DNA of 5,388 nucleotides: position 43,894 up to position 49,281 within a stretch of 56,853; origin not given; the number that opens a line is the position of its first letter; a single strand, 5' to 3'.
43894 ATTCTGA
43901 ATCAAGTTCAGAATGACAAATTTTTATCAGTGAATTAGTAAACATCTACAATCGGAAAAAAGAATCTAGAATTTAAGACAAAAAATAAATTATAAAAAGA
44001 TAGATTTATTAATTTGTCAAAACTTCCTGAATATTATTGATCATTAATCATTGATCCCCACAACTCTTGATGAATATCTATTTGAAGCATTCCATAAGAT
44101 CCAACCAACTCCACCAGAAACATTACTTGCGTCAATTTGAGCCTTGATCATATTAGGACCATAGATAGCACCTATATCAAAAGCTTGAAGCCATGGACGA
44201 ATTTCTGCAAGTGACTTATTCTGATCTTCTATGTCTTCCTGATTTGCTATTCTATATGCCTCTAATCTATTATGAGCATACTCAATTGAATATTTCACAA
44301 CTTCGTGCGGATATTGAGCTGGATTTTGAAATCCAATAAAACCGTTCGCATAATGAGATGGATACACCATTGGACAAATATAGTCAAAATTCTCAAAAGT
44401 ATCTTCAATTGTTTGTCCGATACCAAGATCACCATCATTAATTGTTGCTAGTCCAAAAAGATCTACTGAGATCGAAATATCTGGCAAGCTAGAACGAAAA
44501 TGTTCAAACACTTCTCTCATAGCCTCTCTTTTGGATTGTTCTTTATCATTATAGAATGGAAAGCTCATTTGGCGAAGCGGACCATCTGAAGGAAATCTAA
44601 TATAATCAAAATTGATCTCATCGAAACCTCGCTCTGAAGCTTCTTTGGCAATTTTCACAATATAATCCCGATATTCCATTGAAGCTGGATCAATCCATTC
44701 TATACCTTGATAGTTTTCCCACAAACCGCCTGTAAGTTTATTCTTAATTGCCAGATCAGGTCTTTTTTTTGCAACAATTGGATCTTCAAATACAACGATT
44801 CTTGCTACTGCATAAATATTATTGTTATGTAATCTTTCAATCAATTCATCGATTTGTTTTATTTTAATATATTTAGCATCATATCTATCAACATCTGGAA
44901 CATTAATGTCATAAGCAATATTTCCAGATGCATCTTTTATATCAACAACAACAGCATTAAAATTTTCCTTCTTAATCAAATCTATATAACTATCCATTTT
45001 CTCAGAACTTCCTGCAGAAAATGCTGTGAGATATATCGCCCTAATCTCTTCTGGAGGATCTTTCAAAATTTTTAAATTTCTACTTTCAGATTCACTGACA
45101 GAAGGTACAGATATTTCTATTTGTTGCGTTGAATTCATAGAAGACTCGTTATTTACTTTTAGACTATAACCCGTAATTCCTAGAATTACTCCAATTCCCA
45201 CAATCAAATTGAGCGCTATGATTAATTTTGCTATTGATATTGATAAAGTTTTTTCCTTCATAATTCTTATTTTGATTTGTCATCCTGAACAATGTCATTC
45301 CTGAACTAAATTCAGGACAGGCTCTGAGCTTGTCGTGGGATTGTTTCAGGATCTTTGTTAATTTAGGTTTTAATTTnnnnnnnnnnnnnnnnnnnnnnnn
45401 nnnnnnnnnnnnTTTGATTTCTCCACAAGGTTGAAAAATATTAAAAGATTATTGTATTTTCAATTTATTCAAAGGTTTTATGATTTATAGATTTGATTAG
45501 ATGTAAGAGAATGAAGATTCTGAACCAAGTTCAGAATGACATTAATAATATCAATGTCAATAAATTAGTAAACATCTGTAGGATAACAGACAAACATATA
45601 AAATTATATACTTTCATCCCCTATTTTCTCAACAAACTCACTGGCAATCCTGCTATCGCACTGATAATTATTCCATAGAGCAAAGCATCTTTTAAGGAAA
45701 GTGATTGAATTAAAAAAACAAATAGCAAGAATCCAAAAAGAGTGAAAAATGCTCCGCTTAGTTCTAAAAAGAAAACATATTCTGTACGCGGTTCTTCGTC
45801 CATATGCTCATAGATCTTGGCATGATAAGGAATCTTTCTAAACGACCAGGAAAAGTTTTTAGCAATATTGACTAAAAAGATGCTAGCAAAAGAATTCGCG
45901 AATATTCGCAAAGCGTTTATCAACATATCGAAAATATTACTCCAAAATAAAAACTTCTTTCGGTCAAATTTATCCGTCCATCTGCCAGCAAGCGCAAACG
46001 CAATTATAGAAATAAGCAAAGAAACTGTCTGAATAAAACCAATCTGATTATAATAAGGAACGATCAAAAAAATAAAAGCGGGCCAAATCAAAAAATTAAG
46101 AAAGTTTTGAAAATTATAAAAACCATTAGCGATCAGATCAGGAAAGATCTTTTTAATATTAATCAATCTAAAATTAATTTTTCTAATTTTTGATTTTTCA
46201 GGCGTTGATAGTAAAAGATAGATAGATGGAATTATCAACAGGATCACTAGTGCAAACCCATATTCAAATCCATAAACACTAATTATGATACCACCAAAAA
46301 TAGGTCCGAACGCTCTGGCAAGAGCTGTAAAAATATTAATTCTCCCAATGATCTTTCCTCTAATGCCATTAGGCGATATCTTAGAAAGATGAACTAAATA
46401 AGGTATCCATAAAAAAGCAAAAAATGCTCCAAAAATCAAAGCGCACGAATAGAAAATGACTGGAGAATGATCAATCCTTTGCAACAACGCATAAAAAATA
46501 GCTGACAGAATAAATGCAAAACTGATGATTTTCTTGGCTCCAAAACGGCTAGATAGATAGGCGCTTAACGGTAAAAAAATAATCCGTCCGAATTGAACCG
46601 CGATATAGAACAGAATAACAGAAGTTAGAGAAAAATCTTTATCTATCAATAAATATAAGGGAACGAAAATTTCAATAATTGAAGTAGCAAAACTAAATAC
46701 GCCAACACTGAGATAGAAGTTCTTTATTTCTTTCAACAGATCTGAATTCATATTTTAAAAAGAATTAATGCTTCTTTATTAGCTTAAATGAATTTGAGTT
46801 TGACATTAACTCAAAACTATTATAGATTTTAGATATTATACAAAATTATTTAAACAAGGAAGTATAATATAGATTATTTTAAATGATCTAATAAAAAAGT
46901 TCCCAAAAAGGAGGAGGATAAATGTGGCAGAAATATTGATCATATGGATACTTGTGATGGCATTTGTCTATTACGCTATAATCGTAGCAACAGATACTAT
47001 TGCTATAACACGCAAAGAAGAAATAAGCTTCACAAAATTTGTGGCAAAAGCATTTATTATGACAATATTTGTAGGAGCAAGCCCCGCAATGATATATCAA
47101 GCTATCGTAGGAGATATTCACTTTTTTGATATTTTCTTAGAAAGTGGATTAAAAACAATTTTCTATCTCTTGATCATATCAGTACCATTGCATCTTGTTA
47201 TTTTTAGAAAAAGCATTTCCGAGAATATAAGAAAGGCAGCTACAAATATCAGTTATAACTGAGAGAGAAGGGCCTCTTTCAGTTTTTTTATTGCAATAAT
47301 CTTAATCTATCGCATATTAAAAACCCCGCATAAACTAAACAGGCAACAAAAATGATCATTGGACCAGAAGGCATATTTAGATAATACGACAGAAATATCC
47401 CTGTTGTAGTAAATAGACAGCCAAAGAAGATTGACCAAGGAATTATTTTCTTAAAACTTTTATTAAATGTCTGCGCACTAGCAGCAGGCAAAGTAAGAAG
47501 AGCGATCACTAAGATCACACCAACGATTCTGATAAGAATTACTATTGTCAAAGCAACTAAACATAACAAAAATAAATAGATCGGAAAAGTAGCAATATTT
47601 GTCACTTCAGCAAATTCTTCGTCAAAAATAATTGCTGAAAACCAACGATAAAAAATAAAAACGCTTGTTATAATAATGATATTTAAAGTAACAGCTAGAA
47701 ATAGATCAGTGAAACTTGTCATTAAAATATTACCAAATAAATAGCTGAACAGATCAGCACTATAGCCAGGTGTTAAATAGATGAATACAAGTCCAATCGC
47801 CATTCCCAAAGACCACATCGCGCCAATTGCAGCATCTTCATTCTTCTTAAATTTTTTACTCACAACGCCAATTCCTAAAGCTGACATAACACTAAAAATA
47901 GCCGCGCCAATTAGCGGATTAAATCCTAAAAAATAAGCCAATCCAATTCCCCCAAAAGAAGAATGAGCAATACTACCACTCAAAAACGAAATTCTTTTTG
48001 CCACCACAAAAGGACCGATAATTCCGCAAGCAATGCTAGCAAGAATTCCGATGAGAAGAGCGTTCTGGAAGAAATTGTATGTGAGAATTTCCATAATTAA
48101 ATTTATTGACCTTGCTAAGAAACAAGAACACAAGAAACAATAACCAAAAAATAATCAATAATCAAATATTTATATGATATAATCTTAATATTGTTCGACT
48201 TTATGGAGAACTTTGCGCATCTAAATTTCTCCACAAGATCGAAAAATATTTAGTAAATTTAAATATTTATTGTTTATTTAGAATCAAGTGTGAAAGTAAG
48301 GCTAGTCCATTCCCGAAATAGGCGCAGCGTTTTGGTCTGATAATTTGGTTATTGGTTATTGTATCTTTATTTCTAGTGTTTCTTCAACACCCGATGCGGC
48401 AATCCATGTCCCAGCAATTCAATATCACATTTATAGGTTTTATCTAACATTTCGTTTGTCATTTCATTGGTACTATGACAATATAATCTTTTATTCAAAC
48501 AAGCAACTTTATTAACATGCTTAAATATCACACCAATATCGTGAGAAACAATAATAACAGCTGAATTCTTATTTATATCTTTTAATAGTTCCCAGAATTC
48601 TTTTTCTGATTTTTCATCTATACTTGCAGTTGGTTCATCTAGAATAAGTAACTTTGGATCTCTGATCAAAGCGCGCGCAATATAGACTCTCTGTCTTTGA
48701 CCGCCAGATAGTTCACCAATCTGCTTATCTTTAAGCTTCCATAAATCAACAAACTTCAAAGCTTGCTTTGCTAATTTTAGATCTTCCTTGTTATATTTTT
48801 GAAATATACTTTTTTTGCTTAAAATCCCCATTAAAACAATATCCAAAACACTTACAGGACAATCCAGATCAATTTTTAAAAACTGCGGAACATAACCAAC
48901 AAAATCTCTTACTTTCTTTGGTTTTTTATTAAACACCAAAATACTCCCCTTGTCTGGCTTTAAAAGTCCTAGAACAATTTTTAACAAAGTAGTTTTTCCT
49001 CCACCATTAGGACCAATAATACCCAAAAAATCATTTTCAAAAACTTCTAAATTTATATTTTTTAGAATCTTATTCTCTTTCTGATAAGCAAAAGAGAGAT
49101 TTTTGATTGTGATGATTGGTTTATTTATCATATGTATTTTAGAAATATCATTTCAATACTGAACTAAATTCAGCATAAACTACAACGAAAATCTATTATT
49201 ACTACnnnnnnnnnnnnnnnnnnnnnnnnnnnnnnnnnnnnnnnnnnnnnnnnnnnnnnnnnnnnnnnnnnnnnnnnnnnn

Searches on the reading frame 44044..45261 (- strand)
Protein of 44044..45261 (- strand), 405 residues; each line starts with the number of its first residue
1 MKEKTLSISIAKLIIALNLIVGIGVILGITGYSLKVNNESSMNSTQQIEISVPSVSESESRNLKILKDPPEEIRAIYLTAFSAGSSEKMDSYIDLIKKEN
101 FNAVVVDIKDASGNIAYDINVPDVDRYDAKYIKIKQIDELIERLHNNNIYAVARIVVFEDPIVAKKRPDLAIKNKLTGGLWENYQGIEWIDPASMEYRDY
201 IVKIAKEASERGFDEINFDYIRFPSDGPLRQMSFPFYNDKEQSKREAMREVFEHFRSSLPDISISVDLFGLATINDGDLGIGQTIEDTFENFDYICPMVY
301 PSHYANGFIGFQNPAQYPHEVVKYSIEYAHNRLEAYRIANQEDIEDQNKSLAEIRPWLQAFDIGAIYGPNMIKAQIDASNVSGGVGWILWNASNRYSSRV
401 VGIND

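Call 7: search_protein_families(library=pfam, proteins=[window:44044-45261:-], max_evalue=0.001)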
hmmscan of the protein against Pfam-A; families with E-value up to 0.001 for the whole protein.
window:44044-45261:- (405 aa): 2 families
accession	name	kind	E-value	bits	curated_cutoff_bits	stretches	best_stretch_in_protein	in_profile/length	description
PF13200.12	DUF4015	-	2.9e-96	322.7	27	1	75-396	1-313/313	Putative glycosyl hydrolase domain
PF03537.19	Glyco_hydro_114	-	0.00031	20.5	27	0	119-221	17-115/231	Glycoside-hydrolase family GH114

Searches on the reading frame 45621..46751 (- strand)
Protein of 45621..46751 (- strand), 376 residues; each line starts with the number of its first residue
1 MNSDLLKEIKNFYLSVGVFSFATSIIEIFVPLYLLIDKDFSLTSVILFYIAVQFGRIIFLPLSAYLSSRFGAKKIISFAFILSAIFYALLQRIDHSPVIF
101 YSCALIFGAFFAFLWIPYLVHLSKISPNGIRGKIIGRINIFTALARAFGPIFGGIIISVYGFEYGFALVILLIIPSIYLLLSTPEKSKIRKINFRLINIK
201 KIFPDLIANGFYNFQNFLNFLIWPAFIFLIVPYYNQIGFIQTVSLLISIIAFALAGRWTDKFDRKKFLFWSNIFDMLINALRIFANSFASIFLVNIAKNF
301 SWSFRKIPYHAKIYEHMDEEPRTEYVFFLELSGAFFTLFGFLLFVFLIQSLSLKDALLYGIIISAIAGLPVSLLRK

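Call 7: search_protein_families(library=pfam, proteins=[window:45621-46751:-], max_evalue=0.001)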
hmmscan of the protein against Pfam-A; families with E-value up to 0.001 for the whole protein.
window:45621-46751:- (376 aa): 3 families
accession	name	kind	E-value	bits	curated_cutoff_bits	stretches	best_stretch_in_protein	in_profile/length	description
PF07690.21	MFS_1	-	1.1e-28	100.6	33.4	2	13-230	2-221/347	Major Facilitator Superfamily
PF12832.13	MFS_1_like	-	1.2e-08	34.8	25.2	1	10-166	215-371/373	MFS_1 like family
PF05977.19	MFS_3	-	7.6e-06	25.1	27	0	143-188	149-194/524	Transmembrane secretion effector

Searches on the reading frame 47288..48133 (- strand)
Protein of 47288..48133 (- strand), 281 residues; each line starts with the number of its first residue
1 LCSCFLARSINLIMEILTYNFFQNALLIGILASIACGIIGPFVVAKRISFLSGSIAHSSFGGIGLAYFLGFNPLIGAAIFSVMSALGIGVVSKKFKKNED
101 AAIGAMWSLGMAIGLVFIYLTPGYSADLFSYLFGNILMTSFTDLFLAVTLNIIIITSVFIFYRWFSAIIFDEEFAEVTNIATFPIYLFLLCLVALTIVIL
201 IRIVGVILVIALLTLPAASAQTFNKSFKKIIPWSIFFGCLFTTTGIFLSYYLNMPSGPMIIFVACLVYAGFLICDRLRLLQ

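Call 7: search_protein_families(library=pfam, proteins=[window:47288-48133:-], max_evalue=0.001)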
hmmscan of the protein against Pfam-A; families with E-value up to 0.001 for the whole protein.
window:47288-48133:- (281 aa): 2 families
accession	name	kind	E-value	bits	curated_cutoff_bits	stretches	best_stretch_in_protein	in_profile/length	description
PF00950.22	ABC-3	-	2.9e-73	247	20.1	1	19-272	2-255/258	ABC 3 transport family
PF01032.23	FecCD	-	1.4e-05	24.7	26.5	1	73-271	102-305/311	FecCD transport family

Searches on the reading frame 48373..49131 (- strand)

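Call 7: search_protein_families(library=pfam, proteins=[window:48373-49131:-], max_evalue=0.001)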
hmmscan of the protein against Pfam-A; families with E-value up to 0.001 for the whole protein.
window:48373-49131:- (252 aa): 3 families
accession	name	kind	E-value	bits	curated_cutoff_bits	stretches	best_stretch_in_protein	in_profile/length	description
PF00005.33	ABC_tran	-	3.7e-31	109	25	1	23-169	1-137/137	ABC transporter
PF13304.12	AAA_21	-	3.3e-10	41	27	0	140-201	237-302/304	AAA domain, putative AbiEii toxin, Type IV TA system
PF02463.25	SMC_N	-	1.7e-09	37.9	40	1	30-202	21-202/220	RecF/RecN/SMC N terminal domain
